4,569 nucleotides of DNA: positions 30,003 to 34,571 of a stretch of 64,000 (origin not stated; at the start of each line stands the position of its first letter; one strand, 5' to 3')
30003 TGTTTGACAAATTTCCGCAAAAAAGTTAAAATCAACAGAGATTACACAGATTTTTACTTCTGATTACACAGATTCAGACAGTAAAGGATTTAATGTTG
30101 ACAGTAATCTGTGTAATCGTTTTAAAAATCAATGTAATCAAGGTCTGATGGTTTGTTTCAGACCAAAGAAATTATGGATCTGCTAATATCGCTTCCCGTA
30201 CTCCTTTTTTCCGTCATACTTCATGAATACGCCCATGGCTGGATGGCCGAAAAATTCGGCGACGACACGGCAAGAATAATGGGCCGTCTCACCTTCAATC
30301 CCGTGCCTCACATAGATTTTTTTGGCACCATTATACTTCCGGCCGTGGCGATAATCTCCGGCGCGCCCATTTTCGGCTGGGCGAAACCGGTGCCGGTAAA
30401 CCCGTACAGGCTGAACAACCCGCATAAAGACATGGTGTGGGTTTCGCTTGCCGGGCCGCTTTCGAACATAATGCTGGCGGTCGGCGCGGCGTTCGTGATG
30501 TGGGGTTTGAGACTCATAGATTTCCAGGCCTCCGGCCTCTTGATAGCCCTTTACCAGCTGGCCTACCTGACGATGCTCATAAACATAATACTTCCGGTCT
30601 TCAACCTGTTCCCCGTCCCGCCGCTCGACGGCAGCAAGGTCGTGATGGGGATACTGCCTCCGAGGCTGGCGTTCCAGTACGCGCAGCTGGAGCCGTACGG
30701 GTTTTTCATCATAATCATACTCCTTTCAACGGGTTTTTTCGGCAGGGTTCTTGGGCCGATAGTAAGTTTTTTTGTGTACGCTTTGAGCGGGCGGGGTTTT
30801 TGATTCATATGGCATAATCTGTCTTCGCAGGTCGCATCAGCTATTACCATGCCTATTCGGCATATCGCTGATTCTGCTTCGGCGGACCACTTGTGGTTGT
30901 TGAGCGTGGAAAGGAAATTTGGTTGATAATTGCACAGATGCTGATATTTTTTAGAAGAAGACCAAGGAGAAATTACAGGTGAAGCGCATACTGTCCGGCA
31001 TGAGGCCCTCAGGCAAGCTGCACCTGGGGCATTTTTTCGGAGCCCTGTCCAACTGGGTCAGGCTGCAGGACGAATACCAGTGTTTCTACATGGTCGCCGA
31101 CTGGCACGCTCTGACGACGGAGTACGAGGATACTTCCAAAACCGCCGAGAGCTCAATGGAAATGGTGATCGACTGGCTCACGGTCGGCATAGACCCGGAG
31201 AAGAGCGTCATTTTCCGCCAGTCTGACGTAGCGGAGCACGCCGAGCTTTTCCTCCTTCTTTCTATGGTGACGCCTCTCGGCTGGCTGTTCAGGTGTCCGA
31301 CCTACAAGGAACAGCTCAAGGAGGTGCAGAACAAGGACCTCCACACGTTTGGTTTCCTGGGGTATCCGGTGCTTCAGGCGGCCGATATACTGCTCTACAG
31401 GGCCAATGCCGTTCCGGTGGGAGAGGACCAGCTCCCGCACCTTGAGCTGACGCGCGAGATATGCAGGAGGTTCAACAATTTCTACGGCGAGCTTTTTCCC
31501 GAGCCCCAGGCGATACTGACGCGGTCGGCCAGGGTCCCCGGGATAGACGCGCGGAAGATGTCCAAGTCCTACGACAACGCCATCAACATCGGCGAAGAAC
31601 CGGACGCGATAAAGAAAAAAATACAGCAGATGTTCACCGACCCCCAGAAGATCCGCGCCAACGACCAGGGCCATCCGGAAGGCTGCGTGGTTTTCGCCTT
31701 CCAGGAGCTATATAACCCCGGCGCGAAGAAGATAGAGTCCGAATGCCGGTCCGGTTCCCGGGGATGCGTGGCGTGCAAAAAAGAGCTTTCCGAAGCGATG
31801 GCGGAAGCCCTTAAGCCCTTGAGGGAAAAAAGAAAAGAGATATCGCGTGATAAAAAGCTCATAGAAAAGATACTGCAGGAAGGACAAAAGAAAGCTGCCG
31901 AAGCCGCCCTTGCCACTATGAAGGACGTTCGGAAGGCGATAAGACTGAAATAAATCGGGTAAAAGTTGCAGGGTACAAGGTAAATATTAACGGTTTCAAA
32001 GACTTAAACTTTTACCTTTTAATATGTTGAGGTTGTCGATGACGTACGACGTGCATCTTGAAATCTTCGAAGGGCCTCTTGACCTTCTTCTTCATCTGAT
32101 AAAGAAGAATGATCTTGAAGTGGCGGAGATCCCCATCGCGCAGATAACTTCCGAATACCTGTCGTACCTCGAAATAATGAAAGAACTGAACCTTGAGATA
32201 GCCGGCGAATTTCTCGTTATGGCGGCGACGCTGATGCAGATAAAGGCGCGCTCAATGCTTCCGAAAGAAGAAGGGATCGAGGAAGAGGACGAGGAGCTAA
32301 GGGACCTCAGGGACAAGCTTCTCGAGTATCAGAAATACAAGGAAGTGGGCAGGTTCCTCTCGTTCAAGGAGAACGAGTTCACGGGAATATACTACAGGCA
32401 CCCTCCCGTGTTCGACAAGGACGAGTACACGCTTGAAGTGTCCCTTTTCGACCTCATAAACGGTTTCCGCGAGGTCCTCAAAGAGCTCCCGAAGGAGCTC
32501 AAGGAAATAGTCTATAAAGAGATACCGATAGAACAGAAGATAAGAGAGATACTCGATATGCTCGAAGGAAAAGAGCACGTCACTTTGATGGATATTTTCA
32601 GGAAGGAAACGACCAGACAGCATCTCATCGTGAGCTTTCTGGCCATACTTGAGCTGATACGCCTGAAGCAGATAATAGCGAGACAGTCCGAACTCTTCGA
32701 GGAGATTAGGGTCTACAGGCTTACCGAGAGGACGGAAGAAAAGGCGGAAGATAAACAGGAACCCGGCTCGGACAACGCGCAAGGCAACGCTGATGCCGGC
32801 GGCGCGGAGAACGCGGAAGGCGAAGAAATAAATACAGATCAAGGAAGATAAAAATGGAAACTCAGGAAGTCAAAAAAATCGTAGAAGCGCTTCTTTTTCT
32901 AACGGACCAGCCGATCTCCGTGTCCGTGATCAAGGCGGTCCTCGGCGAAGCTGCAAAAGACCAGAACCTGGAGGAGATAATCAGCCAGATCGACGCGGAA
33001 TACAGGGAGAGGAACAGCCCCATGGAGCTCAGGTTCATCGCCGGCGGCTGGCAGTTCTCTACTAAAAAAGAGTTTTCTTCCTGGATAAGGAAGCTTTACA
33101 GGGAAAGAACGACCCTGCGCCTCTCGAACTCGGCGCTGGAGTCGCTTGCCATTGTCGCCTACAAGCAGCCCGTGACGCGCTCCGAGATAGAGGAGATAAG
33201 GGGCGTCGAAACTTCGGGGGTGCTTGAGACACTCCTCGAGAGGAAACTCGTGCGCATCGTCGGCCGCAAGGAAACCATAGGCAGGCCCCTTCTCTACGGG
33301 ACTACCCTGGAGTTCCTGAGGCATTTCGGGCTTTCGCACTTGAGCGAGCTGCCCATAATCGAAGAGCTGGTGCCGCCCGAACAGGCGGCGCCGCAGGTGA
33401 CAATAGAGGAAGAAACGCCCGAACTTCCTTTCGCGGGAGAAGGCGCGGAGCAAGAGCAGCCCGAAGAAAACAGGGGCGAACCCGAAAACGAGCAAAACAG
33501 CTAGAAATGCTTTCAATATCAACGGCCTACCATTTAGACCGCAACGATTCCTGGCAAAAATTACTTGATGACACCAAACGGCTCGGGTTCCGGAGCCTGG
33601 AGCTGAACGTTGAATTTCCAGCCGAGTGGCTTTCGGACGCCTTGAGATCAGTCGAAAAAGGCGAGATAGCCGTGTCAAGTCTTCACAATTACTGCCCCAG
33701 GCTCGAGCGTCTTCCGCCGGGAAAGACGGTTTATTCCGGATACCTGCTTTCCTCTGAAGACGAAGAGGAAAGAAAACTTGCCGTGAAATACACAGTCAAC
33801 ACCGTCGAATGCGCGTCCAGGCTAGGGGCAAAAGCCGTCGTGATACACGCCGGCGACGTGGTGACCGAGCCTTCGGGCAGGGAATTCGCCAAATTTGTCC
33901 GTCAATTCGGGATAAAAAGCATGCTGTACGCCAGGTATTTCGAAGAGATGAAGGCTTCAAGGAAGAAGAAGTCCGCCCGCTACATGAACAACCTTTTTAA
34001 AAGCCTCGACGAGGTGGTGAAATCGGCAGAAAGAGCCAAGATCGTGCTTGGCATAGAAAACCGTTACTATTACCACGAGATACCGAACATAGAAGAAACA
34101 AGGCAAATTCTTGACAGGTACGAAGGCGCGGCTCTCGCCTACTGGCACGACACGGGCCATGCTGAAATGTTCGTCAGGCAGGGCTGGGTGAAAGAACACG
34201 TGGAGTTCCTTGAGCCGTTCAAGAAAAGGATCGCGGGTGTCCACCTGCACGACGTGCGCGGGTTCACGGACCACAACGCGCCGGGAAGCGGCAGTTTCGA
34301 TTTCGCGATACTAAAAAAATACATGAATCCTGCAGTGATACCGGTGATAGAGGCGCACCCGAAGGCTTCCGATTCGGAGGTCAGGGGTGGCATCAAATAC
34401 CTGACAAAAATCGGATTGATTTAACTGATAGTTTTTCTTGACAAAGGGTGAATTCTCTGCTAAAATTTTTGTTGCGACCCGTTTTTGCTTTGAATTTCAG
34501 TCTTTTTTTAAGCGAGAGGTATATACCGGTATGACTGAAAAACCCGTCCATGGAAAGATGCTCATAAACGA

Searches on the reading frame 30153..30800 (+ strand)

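Call 67: search_protein_families(library=pfam, proteins=[window:30153-30800:+], max_evalue=0.01)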
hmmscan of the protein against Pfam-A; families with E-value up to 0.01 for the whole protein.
window:30153-30800:+ (216 aa): 1 family
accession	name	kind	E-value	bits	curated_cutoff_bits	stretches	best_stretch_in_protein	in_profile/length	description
PF02163.28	Peptidase_M50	-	1.1e-16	61.3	27.2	2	16-116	5-100/221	Peptidase family M50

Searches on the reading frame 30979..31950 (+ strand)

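Call 8: search_protein_families(library=pfam, proteins=[window:30979-31950:+], max_evalue=0.001)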
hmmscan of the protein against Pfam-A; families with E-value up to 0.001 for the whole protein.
window:30979-31950:+ (324 aa): 1 family
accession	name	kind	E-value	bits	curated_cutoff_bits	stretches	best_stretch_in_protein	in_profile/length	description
PF00579.31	tRNA-synt_1b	-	1.1e-66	225.6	21.1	1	3-278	7-291/292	tRNA synthetases class I (W and Y)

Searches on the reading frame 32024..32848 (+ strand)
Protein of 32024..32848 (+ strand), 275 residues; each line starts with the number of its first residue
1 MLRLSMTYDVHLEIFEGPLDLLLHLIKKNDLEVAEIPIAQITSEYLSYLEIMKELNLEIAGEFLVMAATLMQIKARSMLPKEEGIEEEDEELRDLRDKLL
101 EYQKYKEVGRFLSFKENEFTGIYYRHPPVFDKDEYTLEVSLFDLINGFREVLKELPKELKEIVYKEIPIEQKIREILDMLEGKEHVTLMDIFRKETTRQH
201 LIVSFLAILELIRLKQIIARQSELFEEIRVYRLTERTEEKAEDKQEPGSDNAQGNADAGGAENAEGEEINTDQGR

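Call 8: search_protein_families(library=pfam, proteins=[window:32024-32848:+], max_evalue=0.001)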
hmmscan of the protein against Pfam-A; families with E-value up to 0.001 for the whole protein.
window:32024-32848:+ (275 aa): 1 family
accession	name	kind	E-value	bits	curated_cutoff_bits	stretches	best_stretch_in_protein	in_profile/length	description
PF02616.19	SMC_ScpA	-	2.4e-34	119.8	24.6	1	25-230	1-229/232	Segregation and condensation protein ScpA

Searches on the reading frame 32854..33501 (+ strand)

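Call 8: search_protein_families(library=pfam, proteins=[window:32854-33501:+], max_evalue=0.001)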
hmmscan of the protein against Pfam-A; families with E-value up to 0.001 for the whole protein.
window:32854-33501:+ (216 aa): 1 family
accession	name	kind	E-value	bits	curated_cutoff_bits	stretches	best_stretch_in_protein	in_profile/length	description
PF04079.22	SMC_ScpB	-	5.5e-54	182.5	27.4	1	9-167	2-158/160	Segregation and condensation complex subunit ScpB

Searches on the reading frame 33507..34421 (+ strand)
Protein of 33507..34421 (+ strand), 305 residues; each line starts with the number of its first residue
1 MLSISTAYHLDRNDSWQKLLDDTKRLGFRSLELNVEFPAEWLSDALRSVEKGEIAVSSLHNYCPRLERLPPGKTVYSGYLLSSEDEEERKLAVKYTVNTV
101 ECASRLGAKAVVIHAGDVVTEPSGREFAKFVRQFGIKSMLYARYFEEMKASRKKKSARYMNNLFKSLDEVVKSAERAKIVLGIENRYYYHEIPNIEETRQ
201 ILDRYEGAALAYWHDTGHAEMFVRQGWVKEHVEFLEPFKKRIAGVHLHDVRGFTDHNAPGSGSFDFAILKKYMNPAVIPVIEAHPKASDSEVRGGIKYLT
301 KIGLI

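Call 8: search_protein_families(library=pfam, proteins=[window:33507-34421:+], max_evalue=0.001)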
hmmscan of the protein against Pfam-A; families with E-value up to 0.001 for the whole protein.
window:33507-34421:+ (305 aa): 1 family
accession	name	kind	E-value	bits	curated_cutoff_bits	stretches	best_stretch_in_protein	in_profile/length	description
PF01261.30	AP_endonuc_2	-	1.2e-18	68.2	31.1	1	21-270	2-213/249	Xylose isomerase-like TIM barrel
